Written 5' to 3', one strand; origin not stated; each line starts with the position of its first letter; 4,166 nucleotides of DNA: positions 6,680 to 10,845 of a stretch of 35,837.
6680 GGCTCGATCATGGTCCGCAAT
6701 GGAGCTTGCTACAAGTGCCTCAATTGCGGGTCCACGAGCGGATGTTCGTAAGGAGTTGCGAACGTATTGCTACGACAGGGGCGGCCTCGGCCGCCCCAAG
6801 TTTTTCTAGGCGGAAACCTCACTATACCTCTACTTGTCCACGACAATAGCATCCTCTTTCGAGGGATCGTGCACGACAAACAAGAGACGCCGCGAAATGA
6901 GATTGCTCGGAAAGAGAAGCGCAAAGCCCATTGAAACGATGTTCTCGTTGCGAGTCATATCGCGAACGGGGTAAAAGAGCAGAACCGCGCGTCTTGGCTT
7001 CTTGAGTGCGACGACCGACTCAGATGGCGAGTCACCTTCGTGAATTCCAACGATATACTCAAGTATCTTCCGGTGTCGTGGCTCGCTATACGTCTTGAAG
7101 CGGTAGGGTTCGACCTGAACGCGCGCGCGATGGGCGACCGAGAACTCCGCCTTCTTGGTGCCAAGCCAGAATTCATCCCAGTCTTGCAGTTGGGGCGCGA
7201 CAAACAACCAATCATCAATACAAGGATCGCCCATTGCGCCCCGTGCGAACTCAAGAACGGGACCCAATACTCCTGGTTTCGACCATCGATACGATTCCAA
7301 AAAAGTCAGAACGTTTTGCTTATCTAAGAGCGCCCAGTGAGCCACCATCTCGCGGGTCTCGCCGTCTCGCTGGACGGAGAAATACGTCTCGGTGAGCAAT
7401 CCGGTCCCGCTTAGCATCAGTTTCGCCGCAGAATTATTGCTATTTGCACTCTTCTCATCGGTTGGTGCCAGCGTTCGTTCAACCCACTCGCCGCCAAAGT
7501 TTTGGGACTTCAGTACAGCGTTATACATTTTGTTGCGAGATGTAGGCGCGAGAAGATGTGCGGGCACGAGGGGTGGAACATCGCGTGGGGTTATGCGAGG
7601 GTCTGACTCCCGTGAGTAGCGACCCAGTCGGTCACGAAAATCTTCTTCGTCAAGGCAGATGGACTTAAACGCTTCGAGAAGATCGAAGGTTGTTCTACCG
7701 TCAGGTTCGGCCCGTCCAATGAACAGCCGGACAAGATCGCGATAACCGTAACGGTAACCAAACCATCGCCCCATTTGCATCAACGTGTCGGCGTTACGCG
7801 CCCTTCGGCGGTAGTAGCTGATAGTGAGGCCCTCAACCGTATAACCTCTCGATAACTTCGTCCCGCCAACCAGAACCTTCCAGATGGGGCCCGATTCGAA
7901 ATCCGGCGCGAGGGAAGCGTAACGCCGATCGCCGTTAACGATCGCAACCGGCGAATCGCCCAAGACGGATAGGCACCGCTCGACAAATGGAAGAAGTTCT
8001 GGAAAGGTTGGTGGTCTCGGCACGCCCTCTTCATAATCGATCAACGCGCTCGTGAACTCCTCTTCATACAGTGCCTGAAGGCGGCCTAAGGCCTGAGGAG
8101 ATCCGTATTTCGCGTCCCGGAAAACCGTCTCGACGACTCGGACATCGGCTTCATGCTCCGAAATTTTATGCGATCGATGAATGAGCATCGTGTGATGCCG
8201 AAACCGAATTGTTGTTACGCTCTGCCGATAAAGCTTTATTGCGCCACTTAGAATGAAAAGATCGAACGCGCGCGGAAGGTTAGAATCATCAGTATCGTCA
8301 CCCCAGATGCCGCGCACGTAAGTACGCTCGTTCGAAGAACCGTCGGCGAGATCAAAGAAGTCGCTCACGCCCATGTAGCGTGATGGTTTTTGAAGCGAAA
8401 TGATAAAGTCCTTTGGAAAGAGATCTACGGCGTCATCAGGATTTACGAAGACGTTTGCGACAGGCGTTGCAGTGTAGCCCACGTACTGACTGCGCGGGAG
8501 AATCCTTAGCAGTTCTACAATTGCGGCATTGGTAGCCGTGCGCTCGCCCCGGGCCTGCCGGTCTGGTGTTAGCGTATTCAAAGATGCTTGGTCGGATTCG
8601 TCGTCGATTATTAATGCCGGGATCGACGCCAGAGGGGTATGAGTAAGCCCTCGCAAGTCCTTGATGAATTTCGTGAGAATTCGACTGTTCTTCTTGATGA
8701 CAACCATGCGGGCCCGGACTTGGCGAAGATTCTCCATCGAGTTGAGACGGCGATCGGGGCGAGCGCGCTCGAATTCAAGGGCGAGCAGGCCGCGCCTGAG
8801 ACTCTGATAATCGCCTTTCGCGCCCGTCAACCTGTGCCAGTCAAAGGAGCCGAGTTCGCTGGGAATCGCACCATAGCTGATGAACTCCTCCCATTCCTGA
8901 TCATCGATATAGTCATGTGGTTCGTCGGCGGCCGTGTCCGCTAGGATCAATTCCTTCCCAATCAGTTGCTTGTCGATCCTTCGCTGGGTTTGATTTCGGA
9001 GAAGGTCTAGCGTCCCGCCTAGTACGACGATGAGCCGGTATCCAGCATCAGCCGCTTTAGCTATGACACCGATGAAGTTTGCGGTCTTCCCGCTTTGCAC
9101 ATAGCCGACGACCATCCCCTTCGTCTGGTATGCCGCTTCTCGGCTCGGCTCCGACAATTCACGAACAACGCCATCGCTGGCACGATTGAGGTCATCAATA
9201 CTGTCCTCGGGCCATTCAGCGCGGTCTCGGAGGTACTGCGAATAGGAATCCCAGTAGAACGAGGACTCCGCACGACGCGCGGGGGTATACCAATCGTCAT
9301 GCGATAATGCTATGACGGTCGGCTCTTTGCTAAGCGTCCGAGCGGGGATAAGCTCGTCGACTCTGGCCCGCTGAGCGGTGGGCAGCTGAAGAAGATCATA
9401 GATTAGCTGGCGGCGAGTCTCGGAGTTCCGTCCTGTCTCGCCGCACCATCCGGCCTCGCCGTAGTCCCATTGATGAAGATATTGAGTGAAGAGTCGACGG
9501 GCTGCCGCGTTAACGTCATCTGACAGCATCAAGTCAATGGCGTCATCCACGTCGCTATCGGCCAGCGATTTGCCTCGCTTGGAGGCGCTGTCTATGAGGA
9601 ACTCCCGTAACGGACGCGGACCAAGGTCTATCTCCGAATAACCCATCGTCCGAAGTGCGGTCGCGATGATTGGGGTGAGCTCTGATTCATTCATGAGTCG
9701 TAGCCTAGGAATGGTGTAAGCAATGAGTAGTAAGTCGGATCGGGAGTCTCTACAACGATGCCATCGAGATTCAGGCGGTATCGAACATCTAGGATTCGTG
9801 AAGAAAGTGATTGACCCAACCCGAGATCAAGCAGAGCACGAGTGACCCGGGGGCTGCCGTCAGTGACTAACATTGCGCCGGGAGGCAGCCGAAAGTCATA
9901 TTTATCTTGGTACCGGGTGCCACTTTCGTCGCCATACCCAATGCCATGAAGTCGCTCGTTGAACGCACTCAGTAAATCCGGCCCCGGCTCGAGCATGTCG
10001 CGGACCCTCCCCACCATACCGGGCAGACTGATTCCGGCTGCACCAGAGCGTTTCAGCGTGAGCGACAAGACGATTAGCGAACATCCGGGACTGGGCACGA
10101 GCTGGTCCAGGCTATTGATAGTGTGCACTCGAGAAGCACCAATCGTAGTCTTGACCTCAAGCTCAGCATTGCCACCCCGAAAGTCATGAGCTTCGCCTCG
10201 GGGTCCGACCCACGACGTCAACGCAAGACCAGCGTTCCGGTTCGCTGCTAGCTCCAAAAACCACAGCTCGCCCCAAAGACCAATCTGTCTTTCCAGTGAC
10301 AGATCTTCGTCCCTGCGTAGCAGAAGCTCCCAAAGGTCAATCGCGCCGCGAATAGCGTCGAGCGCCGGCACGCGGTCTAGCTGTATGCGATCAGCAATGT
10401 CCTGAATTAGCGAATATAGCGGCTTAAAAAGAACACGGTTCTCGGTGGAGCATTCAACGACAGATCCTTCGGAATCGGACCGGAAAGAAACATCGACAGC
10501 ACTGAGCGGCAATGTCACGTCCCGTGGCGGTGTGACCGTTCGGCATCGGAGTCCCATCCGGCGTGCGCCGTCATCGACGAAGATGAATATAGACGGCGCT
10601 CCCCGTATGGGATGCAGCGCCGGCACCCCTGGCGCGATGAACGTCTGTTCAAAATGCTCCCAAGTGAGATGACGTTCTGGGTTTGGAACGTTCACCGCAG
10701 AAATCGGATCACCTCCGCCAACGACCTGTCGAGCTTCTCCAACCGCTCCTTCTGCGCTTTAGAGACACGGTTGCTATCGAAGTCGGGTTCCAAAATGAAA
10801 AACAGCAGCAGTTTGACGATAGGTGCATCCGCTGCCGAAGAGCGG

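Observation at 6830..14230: Five-gene Dcm-Vsr-GHKL ATPase-PD-(D/E)xK-Z1 operon: a predicted but uncharacterised restriction/defence system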

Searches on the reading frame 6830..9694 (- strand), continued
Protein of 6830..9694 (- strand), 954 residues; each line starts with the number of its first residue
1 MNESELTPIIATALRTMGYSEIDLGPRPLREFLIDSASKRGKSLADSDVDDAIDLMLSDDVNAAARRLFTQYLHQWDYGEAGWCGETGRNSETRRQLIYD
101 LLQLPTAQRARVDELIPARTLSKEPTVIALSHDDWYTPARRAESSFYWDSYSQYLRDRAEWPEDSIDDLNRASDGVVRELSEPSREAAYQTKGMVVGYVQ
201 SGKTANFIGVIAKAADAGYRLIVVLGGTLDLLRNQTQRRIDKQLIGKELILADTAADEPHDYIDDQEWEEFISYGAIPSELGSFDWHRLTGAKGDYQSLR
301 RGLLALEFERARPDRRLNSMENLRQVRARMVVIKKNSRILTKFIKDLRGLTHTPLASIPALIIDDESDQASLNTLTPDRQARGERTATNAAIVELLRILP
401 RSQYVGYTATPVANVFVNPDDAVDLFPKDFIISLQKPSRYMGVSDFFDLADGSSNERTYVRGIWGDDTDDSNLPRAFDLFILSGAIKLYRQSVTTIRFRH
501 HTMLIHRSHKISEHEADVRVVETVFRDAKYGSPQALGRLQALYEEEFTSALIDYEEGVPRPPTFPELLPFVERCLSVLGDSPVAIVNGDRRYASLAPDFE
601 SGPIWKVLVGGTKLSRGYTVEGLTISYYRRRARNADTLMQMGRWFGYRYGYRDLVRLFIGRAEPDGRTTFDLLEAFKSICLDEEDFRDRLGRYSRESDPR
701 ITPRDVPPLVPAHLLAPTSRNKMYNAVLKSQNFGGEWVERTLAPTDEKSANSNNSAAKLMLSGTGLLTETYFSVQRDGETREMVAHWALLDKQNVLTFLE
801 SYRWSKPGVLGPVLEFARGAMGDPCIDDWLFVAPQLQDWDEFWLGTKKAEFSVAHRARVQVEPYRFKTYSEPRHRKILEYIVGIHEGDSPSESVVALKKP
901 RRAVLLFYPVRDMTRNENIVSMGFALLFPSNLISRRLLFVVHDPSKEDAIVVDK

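Call 129: get_annotated_region(hit=H43, flank=9000)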
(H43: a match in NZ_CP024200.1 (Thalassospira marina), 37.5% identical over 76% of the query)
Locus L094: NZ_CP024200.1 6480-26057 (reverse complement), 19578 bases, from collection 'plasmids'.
description: Thalassospira marina strain CSC3H3 plasmid pCSC3H3, complete sequence
organism: Thalassospira marina (NCBI taxid 2048283)
taxonomy: Bacteria; Pseudomonadota; Alphaproteobacteria; Rhodospirillales; Thalassospiraceae; Thalassospira; Thalassospira marina
host: -; source: -; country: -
typing (MOB-suite, as given by PLSDB): non-mobilizable
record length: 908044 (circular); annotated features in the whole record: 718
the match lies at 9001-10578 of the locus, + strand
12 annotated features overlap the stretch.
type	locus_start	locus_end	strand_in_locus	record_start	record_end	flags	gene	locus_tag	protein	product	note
CDS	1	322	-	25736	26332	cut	-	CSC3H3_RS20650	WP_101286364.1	Bro-N domain-containing protein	-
CDS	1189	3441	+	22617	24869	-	-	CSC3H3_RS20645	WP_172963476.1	sigma-70 family RNA polymerase sigma factor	GO:0006352 - DNA-templated transcription initiation [Evidence IEA]; GO:0006355 - regulation of DNA-templated ...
CDS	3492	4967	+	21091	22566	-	-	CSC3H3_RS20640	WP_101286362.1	ATP-binding protein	-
CDS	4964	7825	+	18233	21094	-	-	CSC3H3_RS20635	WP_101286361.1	Z1 domain-containing protein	-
CDS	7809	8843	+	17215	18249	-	-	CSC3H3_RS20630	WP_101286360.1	PD-(D/E)XK motif protein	-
CDS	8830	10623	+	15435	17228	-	mzaE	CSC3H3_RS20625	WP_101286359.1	MZA anti-phage system associated AIPR family protein MzaE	GO:0051607 - defense response to virus [Evidence IEA]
CDS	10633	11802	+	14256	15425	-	-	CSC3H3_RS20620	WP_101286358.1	restriction endonuclease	GO:0009307 - DNA restriction-modification system [Evidence IEA]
CDS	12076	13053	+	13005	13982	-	-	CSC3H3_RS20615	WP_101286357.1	DNA cytosine methyltransferase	GO:0006304 - DNA modification [Evidence IEA]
CDS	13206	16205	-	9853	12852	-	traI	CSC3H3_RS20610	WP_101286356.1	TraI/MobA(P) family conjugative relaxase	-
CDS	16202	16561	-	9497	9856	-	-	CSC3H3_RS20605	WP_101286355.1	ribbon-helix-helix protein, CopG family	GO:0006355 - regulation of DNA-templated transcription [Evidence IEA]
CDS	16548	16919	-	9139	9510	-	-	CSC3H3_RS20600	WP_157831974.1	hypothetical protein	-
CDS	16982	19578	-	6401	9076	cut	-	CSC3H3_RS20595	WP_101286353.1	zincin-like metallopeptidase domain-containing protein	-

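Call 132: search_protein_families(library=padloc, proteins=[L094:1189-3441:+, L083:2750-5008:+, L081:1982-5272:+], max_evalue=0.001)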
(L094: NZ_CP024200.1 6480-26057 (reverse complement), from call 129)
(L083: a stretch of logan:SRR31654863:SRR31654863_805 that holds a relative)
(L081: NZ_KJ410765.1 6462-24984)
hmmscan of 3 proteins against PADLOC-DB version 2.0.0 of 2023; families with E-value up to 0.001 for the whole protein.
L094:1189-3441:+ (750 aa): 3 families
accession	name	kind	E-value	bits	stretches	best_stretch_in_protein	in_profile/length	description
PDLC02203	MzaA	-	1.2e-72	243.3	2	508-744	430-672/683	-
PDLC04783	PDC-M72A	-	3.9e-11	40.9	1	28-92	116-180/392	-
PDLC02908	Ankyrin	-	5.8e-08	29.4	1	36-97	727-788/880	-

L083:2750-5008:+ (752 aa): 1 family
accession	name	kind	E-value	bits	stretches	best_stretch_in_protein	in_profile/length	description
PDLC04582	PDC-M33A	-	6.5e-20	69.3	2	216-418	106-289/627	-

L081:1982-5272:+ (1096 aa): 9 families
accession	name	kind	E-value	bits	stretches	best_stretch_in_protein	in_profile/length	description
PDLC03964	TmtA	-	2.7e-47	159.6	1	9-395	21-413/1538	-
PDLC03971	TmtA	-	2.3e-36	122.9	1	25-388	45-458/1782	-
PDLC03965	TmtA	-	7.5e-31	105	1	32-390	28-399/1370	-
PDLC03968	TmtA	-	2.1e-27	93.3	1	39-396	79-428/1486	-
PDLC03966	TmtA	-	3.1e-27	92.9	1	20-389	29-427/1655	-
PDLC03972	TmtA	-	7.5e-27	91.8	1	41-395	47-400/1302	-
PDLC03970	TmtA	-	4.4e-20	69.3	2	41-110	68-135/1552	-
PDLC03969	TmtA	-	5.1e-17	58.8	1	86-314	95-313/1563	-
PDLC03967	TmtA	-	4e-08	30.1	1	31-103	34-109/1063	-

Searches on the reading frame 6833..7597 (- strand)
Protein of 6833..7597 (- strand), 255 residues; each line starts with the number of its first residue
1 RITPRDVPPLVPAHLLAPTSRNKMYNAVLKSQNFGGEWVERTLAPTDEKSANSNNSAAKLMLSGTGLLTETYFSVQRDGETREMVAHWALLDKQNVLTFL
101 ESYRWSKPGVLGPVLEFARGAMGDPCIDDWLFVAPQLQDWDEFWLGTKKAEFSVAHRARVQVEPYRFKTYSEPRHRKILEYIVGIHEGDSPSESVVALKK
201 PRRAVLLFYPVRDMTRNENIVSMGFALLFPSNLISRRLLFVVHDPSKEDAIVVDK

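Call 80: search_protein_families(library=pfam, proteins=[window:6833-7597:-], max_evalue=1)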
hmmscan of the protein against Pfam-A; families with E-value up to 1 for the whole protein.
seq(255 aa): 0 families

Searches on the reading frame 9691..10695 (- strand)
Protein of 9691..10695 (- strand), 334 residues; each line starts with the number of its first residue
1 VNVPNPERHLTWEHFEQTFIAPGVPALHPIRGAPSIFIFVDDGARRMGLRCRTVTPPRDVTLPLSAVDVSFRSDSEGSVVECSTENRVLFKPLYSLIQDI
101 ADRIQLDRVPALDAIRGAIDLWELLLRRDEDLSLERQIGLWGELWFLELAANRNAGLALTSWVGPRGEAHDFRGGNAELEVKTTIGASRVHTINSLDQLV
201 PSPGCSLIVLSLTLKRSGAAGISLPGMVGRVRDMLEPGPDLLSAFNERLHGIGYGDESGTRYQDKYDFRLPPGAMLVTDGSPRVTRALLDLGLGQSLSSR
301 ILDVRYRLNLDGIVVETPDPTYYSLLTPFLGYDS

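Call 3: search_protein_families(library=pfam, proteins=[window:9691-10695:-], max_evalue=0.01)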
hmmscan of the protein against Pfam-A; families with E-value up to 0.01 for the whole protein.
window:9691-10695:- (334 aa): 1 family
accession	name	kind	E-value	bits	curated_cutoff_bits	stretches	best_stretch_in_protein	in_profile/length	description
PF14390.12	DUF4420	-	8.2e-44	150.5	27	1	36-311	30-306/306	Putative PD-(D/E)XK family member, (DUF4420)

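Call 4: search_protein_families(library=padloc, proteins=[window:9691-10695:-], max_evalue=0.01)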
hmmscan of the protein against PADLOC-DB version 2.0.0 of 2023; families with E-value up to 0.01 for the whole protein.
window:9691-10695:- (334 aa): 1 family
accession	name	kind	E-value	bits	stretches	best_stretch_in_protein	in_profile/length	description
PDLC02206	MzaD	-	4.5e-11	40.8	1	110-264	123-280/342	-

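Call 5: search_protein_families(library=ncbifam, proteins=[window:9691-10695:-], max_evalue=0.01)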
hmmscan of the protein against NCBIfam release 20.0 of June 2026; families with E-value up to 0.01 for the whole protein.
window:9691-10695:- (334 aa): 1 family
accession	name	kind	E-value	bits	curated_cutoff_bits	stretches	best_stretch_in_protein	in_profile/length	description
NF041934.1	MzaD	equivalog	2.6e-21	76.1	420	1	96-314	100-312/326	MZA anti-phage system associated PD-(D/E)XK motif protein MzaD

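Call 48: search_solved_structures(query=window:9691-10695:-, max_evalue=1)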
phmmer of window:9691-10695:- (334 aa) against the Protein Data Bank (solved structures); distinct sequences matched with E-value up to 1: 1.
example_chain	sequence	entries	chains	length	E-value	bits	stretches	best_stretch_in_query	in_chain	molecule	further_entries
30je_A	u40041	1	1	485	0.31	13.6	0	137-171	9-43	Envelope glycoprotein C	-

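Call 53: find_homologous_proteins(query=window:9691-10695:-, max_evalue=0.001)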
Query window:9691-10695:- (334 aa): 11 proteins with E <= 0.001 among 6620 candidates.
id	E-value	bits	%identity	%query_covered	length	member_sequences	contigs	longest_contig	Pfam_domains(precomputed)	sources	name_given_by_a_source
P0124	5.6e-187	639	100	86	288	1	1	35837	PF14390.13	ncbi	-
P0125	2.3e-69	252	42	92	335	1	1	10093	PF14390.13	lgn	-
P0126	1.1e-60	224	39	93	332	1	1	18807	PF14390.13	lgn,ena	-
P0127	4.4e-60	222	41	91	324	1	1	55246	PF14390.13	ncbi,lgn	-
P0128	3.9e-48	183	37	94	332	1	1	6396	PF14390.13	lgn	-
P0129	2.4e-42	164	35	91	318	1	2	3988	PF14390.13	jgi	jgi:hypothetical protein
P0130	2.4e-40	157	33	96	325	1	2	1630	PF14390.13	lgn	-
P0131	2.5e-29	121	30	92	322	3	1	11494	PF14390.13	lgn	-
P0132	4.8e-25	107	30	94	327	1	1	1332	PF14390.13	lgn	-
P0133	1.8e-20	92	30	80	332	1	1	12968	PF14390.13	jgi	jgi:hypothetical protein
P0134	1.3e-17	82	32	66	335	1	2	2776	PF14390.13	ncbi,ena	-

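Call 81: predict_structure(alignment_id=A2)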
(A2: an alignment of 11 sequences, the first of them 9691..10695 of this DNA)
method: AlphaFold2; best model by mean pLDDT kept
length: 334 residues; sequences in the alignment: 11
mean_pLDDT: 86.7   pTM: 0.63
mean pLDDT of the five models: 86.7, 86.5, 86.6, 86.1, 85.6
residues with pLDDT >= 90: 171; 70-90: 131; 50-70: 26; < 50: 6
segments of 3 or more residues with pLDDT < 50: 1-4
pLDDT, mean of each block of 10 residues (from residue 1): 60 89 86 90 89 68 70 83 87 90 91 86 63 88 95 90 78 94 95 88 94 93 96 93 92 83 94 94 89 89 88 94 92 60
secondary structure, 60 per line:
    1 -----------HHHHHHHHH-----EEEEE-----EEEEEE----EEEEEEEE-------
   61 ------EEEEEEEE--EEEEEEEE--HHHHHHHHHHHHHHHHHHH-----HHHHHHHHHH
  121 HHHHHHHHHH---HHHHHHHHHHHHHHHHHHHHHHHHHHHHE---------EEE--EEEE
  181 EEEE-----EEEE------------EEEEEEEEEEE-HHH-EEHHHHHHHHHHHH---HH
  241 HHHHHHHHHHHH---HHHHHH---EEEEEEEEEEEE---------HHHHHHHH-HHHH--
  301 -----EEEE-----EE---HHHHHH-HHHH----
elements in order: H12-20 E26-30 E36-41 E46-53 E67-74 E77-84 H87-105 H111-130 H134-161 E172-174 E177-184 E190-193 E206-216 H224-235 H239-252 H256-261 E265-276 H286-293 H295-298 E306-309 H320-325 H327-330

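Call 122: search_protein_representatives(protein=window:9691-10695:-)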
Query: 334 residues. Proteins with E-value up to 0.001 (for the whole library): 4922; up to 1e-10: 1420; up to 1e-30: 245. The best 150 are listed.
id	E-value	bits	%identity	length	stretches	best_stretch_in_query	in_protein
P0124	1.8e-187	639.1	100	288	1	47-334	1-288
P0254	2.5e-76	273.7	43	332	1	8-330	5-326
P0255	3.5e-66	240.3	44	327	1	6-326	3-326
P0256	3.5e-64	233.8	39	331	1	7-325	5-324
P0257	3.4e-62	227.2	39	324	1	6-317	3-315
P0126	3.6e-61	223.9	38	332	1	4-318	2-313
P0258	9.7e-61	222.4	39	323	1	6-314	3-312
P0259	1.7e-59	218.3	40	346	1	5-327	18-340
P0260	1.7e-59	218.3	41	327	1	7-315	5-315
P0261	2.0e-59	218.1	39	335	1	7-313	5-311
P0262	1.4e-57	212.1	41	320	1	7-315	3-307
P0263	1.9e-56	208.3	39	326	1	7-314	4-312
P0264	5.2e-56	206.9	38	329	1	11-319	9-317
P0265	7.2e-56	206.4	38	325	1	8-313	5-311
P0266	8.8e-56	206.1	37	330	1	9-321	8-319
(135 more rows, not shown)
